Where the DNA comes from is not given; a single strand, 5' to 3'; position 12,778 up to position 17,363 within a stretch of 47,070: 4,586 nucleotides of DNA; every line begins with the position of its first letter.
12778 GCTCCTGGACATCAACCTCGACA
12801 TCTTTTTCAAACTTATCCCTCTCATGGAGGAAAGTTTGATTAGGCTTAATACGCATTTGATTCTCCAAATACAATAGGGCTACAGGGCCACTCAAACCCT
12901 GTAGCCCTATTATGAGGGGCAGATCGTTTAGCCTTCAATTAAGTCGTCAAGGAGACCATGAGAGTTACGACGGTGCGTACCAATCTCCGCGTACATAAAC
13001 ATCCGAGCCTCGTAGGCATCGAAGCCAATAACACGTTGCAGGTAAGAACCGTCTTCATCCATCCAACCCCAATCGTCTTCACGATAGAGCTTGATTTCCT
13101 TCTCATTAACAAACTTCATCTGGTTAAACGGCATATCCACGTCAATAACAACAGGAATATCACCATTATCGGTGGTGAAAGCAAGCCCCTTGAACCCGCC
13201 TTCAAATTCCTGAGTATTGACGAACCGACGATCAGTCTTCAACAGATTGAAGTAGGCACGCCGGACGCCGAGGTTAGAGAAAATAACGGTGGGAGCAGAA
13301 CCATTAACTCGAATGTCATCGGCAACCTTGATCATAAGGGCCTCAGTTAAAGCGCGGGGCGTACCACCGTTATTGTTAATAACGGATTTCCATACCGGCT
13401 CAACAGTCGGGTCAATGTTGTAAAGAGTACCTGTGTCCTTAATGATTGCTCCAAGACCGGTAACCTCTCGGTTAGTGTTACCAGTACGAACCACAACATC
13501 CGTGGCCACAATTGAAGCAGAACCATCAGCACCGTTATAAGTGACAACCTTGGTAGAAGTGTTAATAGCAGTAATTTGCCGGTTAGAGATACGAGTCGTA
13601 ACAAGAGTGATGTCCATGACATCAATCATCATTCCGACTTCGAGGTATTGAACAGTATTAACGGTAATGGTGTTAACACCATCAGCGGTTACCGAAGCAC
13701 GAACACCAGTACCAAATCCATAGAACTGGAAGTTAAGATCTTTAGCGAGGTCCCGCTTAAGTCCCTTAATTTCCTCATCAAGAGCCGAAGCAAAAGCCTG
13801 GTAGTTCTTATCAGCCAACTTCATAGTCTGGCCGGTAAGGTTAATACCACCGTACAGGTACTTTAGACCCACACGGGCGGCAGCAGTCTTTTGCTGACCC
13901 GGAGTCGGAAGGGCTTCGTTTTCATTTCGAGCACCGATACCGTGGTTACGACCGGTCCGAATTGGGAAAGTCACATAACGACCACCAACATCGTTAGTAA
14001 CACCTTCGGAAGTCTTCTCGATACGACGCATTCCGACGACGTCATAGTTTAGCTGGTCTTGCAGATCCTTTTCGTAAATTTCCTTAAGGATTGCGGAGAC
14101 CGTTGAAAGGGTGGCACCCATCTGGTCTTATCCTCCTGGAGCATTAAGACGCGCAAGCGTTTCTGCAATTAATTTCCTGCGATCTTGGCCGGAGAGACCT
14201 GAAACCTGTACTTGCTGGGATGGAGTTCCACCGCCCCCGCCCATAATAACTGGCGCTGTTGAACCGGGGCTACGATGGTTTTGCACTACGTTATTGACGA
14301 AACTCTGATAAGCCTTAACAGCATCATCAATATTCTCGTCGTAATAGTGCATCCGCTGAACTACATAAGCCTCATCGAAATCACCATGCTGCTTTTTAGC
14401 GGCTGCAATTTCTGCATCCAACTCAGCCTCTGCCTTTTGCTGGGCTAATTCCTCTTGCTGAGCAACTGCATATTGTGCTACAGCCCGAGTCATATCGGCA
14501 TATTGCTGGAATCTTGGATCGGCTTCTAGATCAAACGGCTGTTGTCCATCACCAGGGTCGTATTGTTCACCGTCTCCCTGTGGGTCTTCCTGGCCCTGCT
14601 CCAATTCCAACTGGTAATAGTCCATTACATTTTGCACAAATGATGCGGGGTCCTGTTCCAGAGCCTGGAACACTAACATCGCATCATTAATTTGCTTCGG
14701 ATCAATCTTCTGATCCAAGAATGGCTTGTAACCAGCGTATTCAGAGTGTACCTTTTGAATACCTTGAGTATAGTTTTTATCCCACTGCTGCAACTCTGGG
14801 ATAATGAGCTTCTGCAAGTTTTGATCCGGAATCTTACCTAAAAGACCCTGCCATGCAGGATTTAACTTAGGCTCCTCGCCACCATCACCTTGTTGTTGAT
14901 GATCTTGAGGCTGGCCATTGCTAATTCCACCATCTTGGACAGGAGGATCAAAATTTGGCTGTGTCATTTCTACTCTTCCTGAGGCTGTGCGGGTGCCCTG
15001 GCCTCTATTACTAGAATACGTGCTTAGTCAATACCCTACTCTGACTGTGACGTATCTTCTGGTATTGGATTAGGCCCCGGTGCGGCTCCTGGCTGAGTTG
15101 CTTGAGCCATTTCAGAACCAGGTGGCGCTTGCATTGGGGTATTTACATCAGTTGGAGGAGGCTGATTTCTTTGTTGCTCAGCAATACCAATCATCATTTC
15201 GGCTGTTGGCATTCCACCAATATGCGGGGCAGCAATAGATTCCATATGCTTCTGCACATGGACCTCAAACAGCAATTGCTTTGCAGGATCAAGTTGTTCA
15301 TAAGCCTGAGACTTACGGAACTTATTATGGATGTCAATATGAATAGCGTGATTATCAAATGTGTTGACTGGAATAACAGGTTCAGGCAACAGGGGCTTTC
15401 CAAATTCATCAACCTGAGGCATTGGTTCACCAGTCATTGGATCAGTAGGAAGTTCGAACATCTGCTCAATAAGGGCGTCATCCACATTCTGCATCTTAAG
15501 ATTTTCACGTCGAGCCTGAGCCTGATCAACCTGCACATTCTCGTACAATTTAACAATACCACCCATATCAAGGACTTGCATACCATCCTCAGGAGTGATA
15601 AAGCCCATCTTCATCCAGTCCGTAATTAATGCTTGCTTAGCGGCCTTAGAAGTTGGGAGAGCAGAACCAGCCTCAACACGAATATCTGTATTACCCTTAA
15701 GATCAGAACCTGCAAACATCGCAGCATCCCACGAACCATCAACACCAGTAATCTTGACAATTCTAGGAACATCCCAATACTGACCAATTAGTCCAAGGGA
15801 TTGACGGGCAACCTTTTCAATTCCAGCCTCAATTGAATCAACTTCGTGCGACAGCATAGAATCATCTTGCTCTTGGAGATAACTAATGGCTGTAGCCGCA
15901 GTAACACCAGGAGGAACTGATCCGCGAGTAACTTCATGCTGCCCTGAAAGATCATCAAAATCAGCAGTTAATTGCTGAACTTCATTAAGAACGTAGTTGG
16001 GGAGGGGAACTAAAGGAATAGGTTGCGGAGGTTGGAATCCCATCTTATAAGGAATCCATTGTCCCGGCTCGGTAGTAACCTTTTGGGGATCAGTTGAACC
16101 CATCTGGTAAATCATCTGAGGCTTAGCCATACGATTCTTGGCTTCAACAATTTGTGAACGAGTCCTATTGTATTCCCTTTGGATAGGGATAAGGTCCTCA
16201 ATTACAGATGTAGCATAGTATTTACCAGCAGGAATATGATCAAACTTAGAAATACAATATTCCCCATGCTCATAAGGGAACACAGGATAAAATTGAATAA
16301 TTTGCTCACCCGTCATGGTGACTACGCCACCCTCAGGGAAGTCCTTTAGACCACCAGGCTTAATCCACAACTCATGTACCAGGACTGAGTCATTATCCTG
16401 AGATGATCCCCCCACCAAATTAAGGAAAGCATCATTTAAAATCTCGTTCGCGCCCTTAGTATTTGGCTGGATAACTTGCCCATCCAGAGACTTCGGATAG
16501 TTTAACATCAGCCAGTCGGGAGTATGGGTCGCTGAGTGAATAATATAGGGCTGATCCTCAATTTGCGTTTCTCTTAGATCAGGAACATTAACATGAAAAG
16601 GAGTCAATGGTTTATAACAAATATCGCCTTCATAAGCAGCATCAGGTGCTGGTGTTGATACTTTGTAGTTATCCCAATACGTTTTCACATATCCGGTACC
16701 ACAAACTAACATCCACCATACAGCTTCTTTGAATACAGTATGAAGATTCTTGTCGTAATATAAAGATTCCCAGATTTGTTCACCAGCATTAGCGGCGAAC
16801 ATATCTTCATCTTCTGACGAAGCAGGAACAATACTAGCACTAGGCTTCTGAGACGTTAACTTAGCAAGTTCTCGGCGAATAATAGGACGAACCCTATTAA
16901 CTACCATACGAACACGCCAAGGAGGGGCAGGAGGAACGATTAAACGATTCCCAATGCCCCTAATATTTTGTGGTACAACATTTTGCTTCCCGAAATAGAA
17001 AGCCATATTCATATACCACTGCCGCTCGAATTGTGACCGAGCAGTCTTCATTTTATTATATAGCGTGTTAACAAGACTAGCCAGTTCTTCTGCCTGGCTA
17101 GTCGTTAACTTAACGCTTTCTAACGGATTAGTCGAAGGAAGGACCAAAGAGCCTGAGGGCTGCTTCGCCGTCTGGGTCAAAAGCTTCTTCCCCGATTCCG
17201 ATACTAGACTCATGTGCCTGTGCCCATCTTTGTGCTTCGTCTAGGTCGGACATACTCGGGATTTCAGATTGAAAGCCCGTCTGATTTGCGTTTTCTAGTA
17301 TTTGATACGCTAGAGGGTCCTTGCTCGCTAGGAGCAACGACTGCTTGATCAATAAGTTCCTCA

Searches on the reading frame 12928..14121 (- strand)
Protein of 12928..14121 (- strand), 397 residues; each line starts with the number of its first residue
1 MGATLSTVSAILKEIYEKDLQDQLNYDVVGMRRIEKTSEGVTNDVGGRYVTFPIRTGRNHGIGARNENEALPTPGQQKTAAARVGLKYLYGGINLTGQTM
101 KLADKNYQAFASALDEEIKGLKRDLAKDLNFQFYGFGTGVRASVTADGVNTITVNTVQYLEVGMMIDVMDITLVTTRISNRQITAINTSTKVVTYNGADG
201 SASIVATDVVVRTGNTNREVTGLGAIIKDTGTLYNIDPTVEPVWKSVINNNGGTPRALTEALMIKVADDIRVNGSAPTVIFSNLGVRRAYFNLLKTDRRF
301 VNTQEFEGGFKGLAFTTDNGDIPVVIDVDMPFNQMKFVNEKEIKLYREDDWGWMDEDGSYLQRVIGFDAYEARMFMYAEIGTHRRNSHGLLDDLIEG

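Call 10: search_protein_families(library=phrogs, proteins=[window:12928-14121:-])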
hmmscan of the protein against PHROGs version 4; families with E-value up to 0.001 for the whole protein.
window:12928-14121:- (397 aa): 2 families
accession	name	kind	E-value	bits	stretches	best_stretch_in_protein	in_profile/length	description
phrog_14242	-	head and packaging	7.9e-112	374.8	1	1-396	1-390/396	major head protein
phrog_9953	-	head and packaging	3e-16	60.7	1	213-347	140-282/329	major head protein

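Call 11: search_protein_families(library=pfam, proteins=[window:12928-14121:-])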
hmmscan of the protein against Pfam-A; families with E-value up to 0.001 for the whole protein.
window:12928-14121:- (397 aa): 1 family
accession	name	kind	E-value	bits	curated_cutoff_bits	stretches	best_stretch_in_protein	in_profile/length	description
PF17236.8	SU10_MCP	-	7.7e-11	42.5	24.1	1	212-346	132-250/292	SU10 major capsid protein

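Call 12: search_dna_similar(query=window:12928-14121:-, collection=phages, mode=protein, max_rows=25)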
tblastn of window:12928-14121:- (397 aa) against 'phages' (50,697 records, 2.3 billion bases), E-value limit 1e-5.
Records with a match: 14; places in all: 14; records where one place covers at least 80% of the query: 14.
Best place of each record, by identity: <60% 14.
By first word of the organism name: Arthrobacter 8; Caudoviricetes 3; Microbacterium 2; Cellulosimicrobium 1.
By host as written in the record: Arthrobacter sp. ATCC 21022 8; - 3; Microbacterium paraoxydans NRRL B-14843 2; Cellulosimicrobium sp. 1.
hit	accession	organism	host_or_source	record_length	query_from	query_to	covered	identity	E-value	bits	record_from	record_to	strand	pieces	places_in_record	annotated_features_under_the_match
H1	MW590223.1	Cellulosimicrobium phage DS1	Cellulosimicrobium sp.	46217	1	396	100%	46.2%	2e-108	355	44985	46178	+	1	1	hypothetical protein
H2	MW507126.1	Microbacterium phage Shocker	Microbacterium paraoxydans NRRL B-14843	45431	1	397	100%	44.9%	2e-107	352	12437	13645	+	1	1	23: major capsid protein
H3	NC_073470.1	Microbacterium phage Shocker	Microbacterium paraoxydans NRRL B-14843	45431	1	397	100%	44.9%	2e-107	352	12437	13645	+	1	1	23: major capsid protein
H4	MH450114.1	Arthrobacter phage Brad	Arthrobacter sp. ATCC 21022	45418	1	396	100%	43.0%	1e-99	330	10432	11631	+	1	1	15: major capsid protein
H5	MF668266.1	Arthrobacter phage Adat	Arthrobacter sp. ATCC 21022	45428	1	396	100%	43.0%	1e-99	330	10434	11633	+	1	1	major capsid protein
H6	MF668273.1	Arthrobacter phage GurgleFerb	Arthrobacter sp. ATCC 21022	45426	1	396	100%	43.0%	1e-99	330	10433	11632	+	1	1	major capsid protein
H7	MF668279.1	Arthrobacter phage Nellie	Arthrobacter sp. ATCC 21022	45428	1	396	100%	43.0%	1e-99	330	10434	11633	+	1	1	major capsid protein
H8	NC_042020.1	Arthrobacter phage Adat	Arthrobacter sp. ATCC 21022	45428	1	396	100%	43.0%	1e-99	330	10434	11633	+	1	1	major head protein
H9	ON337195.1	Arthrobacter phage Casserole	Arthrobacter sp. ATCC 21022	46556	1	396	100%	43.0%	5e-99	328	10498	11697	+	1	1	15: major capsid protein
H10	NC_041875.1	Arthrobacter phage Jasmine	Arthrobacter sp. ATCC 21022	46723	1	396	100%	42.8%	1e-99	330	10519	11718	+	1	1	17: major head protein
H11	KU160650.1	Arthrobacter phage Jasmine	Arthrobacter sp. ATCC 21022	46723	1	396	100%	42.8%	1e-99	330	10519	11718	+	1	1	17: major capsid protein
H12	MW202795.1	Caudoviricetes sp.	Manatee Spring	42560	1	396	100%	41.7%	9e-82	278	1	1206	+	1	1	major capsid protein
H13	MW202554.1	Caudoviricetes sp.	Manatee Spring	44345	10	377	93%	31.9%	9e-41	159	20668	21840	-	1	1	hypothetical protein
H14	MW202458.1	Caudoviricetes sp.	Manatee Spring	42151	2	389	98%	25.1%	3e-17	90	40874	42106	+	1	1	major capsid protein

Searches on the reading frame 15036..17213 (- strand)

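Call 10: search_protein_families(library=phrogs, proteins=[window:15036-17213:-])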
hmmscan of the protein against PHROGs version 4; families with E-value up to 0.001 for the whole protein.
window:15036-17213:- (725 aa): 4 families
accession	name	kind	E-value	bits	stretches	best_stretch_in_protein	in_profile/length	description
phrog_156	-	head and packaging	3.1e-55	188.8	1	51-550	18-543/681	portal protein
phrog_332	-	connector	8.2e-11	41.9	1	319-463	262-412/560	head-tail adaptor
phrog_1216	-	head and packaging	1.1e-10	41.7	1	268-537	290-565/714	portal protein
phrog_533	-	head and packaging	0.0001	22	1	59-185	28-139/495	portal protein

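Call 11: search_protein_families(library=pfam, proteins=[window:15036-17213:-])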
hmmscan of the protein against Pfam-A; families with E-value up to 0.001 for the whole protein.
window:15036-17213:- (725 aa): 2 families
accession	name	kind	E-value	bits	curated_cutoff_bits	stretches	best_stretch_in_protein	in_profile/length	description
PF16510.12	P22_portal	-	5e-29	101.7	26.1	2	300-574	257-546/594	Phage P22-like portal protein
PF23899.1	SU10_portal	-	5e-12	45.5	30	1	262-529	259-522/593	Phage SU10 portal protein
